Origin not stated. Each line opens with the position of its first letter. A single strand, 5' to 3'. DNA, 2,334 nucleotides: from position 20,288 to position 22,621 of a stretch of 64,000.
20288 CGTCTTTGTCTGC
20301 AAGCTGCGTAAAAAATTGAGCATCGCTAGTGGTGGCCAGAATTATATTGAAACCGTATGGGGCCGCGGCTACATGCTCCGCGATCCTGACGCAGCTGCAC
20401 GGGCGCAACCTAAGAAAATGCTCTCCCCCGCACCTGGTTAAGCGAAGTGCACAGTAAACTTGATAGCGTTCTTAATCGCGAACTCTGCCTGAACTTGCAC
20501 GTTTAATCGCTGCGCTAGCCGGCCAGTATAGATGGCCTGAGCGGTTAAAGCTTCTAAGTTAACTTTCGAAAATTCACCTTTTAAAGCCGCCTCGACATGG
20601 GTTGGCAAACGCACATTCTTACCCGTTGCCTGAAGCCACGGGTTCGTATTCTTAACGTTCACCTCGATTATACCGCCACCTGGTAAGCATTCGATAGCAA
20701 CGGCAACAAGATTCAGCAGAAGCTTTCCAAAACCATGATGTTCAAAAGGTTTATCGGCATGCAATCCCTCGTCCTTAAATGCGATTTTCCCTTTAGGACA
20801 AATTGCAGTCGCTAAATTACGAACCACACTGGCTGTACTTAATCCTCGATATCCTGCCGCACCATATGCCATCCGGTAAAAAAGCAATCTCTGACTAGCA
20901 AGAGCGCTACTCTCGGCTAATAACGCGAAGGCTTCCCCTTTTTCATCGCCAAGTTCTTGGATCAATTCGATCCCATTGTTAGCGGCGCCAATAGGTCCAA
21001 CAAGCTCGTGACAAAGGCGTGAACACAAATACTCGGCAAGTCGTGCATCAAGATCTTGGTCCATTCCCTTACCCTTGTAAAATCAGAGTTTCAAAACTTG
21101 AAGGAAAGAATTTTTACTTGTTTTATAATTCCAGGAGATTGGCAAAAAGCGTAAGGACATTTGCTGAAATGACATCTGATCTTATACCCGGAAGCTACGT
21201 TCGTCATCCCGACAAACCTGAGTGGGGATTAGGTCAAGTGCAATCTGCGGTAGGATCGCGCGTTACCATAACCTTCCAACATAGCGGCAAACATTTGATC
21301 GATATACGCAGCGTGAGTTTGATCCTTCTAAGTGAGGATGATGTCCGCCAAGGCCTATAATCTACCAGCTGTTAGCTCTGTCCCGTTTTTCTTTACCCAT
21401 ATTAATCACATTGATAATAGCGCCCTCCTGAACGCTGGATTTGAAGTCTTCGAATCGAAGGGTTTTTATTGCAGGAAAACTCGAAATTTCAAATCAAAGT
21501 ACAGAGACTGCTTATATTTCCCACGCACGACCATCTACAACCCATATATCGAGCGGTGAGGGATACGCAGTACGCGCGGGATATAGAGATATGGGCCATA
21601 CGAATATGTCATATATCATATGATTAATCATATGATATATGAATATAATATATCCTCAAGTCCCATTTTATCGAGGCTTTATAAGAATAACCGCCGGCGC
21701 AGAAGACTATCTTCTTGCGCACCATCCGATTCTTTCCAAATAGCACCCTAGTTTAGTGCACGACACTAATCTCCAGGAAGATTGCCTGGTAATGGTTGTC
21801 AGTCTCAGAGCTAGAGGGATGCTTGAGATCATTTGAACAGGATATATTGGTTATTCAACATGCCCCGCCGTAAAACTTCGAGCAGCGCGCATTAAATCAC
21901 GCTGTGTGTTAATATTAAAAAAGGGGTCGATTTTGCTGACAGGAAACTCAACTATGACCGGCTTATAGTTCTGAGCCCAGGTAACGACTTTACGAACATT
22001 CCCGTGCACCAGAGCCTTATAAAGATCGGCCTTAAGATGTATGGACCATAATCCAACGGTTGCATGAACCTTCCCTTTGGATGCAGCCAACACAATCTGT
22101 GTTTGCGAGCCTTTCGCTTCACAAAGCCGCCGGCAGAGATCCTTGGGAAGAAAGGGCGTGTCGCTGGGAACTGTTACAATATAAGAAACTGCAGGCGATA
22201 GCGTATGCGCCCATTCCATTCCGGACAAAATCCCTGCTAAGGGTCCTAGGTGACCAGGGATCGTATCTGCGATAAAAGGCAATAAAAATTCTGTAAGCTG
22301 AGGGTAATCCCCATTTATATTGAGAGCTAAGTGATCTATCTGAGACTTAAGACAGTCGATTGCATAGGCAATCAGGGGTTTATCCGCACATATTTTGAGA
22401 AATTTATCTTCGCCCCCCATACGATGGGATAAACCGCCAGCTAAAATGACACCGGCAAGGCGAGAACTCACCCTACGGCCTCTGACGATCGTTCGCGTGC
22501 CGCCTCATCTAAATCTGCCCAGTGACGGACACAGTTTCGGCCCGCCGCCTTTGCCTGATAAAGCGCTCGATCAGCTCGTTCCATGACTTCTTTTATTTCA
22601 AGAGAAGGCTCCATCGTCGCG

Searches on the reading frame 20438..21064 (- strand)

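Call 58: search_protein_families(library=pfam, proteins=[window:20438-21064:-], max_evalue=0.01)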
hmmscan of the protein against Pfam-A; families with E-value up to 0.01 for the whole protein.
window:20438-21064:- (208 aa): 1 family
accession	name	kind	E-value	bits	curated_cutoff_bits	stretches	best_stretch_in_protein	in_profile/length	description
PF10090.15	HPTransfase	-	3.9e-16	59.4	22.9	1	112-194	32-118/123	Histidine phosphotransferase C-terminal domain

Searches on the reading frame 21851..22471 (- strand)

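Call 58: search_protein_families(library=pfam, proteins=[window:21851-22471:-], max_evalue=0.01)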
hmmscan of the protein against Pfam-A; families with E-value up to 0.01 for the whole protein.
window:21851-22471:- (206 aa): 1 family
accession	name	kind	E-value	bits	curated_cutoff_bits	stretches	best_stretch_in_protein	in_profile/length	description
PF12804.13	NTP_transf_3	-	2.1e-28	100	27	1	7-164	1-155/160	MobA-like NTP transferase domain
